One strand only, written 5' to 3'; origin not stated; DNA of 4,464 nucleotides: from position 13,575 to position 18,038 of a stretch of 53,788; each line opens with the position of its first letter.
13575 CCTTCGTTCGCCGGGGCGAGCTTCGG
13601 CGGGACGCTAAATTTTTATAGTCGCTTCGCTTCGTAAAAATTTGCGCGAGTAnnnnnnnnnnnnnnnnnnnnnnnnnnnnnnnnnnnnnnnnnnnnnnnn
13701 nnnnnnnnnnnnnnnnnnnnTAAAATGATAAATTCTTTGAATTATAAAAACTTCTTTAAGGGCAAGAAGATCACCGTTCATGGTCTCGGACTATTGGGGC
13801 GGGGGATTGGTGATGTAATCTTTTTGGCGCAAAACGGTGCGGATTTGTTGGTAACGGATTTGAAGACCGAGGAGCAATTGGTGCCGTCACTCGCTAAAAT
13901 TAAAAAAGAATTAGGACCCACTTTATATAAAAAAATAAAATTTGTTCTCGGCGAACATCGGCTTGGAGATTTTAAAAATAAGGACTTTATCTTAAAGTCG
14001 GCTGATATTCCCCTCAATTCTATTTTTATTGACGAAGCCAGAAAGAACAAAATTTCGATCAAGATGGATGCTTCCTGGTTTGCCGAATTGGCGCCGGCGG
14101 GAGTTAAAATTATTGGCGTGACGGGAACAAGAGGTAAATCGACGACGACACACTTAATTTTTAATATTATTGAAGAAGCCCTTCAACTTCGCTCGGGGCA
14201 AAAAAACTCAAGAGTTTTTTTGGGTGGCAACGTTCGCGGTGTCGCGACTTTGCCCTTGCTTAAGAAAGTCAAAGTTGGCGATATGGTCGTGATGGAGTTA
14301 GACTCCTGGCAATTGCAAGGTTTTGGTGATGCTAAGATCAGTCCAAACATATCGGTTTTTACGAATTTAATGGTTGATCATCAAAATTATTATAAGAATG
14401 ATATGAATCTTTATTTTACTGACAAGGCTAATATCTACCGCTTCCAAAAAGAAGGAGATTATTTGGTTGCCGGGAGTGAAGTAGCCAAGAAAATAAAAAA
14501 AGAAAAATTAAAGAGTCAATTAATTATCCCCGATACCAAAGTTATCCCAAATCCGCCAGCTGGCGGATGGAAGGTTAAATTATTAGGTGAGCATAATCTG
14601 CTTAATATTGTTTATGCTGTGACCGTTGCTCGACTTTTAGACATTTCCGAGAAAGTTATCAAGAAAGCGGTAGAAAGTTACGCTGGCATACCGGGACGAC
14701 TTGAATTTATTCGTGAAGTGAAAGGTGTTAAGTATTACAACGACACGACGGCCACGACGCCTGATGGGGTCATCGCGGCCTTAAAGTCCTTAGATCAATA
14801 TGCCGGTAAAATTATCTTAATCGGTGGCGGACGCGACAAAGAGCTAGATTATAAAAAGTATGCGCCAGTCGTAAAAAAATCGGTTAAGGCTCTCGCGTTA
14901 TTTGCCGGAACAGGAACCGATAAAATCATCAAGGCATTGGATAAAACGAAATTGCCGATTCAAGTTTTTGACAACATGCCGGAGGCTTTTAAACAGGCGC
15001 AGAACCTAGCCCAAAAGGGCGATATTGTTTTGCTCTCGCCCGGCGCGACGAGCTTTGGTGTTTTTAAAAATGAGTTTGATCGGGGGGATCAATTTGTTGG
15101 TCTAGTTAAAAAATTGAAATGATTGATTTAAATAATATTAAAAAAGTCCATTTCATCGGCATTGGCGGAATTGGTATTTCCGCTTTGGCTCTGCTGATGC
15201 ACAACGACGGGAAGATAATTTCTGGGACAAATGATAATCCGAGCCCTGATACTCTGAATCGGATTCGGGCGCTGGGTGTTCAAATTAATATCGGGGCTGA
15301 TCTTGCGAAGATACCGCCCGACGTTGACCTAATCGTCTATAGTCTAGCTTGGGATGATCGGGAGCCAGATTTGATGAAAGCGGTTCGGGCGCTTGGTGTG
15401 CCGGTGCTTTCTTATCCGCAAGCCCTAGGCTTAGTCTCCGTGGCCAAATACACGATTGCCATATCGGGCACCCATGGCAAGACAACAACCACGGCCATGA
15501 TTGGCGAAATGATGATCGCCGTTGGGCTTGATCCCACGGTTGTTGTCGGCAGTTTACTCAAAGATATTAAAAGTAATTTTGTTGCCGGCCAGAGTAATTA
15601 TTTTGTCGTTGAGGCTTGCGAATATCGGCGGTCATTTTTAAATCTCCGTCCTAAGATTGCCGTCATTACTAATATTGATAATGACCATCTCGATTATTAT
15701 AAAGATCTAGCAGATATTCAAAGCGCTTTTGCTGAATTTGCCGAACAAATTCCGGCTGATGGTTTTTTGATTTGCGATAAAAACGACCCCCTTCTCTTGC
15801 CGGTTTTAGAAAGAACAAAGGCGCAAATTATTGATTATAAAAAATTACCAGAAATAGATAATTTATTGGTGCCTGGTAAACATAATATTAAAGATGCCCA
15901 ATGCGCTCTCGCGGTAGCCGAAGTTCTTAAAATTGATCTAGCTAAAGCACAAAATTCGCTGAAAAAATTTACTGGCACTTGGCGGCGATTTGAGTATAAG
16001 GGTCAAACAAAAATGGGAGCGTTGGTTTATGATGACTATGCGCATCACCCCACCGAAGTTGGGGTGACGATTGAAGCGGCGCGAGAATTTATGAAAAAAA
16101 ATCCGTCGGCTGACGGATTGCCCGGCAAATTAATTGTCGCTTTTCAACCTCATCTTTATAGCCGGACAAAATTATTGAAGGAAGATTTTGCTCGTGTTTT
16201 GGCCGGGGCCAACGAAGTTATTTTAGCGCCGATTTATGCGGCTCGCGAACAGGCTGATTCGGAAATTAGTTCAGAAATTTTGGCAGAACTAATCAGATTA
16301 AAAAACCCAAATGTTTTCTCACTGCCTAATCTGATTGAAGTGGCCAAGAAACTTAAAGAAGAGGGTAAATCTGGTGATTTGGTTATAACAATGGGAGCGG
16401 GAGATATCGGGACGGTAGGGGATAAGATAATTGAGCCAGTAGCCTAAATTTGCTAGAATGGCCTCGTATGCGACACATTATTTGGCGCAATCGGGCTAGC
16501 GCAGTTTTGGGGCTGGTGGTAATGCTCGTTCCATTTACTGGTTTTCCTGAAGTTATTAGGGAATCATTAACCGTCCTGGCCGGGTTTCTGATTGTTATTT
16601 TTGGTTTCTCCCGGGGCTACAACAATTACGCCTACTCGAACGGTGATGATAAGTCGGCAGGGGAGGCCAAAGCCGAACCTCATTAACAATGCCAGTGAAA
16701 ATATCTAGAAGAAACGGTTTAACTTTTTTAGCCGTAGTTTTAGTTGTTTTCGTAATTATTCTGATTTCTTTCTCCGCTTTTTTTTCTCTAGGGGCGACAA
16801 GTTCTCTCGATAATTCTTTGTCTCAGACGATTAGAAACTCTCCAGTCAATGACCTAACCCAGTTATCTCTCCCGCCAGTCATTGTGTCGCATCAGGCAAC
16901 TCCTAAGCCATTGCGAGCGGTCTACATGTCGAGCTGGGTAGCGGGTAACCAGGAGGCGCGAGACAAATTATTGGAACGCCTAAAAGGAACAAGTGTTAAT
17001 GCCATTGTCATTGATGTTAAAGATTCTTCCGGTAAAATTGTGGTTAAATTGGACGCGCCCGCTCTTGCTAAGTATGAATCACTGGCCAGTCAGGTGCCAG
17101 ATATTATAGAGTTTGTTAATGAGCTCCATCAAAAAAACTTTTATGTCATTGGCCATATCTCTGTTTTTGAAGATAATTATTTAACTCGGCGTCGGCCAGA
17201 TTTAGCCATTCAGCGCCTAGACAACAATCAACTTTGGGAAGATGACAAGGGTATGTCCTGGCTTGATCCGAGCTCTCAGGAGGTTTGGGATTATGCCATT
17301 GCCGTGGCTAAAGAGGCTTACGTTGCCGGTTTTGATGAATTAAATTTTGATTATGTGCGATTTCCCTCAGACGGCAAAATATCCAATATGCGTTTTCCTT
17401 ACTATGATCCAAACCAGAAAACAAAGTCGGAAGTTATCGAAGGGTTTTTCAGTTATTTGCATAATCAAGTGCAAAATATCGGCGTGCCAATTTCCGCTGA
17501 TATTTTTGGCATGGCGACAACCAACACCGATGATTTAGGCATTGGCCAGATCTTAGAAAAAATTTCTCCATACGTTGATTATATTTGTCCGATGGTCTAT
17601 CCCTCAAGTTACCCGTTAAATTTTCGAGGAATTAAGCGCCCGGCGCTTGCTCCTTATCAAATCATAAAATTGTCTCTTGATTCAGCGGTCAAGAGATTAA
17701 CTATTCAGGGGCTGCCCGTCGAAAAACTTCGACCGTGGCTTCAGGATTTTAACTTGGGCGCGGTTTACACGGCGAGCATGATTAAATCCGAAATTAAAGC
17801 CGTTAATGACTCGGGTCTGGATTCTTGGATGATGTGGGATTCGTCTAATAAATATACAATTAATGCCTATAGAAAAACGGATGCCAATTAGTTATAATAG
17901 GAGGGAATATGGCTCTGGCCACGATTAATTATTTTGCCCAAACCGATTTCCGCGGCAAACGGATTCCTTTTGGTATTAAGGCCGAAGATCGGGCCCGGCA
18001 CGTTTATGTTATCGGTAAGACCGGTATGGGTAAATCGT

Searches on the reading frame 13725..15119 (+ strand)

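Call 67: search_protein_families(library=pfam, proteins=[window:13725-15119:+], max_evalue=0.00001)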
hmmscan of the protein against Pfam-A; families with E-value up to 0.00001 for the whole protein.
window:13725-15119:+ (465 aa): 2 families
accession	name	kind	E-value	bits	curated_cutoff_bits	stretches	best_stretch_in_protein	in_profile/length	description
PF02875.26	Mur_ligase_C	-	1.6e-17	65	28.4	1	324-439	1-125/127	Mur ligase, glutamate ligase domain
PF08245.18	Mur_ligase_M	-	2e-15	57.7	24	1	132-258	1-132/200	Mur ligase middle domain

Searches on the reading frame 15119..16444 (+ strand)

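Call 67: search_protein_families(library=pfam, proteins=[window:15119-16444:+], max_evalue=0.00001)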
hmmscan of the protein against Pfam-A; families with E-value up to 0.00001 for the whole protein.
window:15119-16444:+ (442 aa): 3 families
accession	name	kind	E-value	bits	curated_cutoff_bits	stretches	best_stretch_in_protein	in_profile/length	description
PF08245.18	Mur_ligase_M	-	2.1e-20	74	24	1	115-241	1-146/200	Mur ligase middle domain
PF02875.26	Mur_ligase_C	-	5.2e-14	53.6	28.4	1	289-428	1-127/127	Mur ligase, glutamate ligase domain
PF01225.30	Mur_ligase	-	5.5e-14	52.7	21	1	9-108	1-92/95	Mur ligase family, catalytic domain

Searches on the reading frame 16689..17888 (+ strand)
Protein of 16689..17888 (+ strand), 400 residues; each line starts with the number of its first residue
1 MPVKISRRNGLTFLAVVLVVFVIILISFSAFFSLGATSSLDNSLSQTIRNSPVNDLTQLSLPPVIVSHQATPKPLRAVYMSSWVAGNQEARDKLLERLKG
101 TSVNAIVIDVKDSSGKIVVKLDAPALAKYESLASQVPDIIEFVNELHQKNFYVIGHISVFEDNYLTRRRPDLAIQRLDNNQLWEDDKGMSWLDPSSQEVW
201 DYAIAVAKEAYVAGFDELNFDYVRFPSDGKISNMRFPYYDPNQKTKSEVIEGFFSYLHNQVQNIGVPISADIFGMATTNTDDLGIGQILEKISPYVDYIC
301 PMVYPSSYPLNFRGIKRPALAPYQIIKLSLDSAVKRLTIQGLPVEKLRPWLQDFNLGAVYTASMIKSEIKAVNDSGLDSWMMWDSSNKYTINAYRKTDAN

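Call 68: search_protein_families(library=pfam, proteins=[window:16689-17888:+], max_evalue=0.00001)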
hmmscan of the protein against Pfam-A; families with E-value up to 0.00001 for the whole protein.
window:16689-17888:+ (400 aa): 1 family
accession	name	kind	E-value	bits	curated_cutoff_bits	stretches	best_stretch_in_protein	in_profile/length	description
PF13200.12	DUF4015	-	5.2e-97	325.2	27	1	77-389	1-313/313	Putative glycosyl hydrolase domain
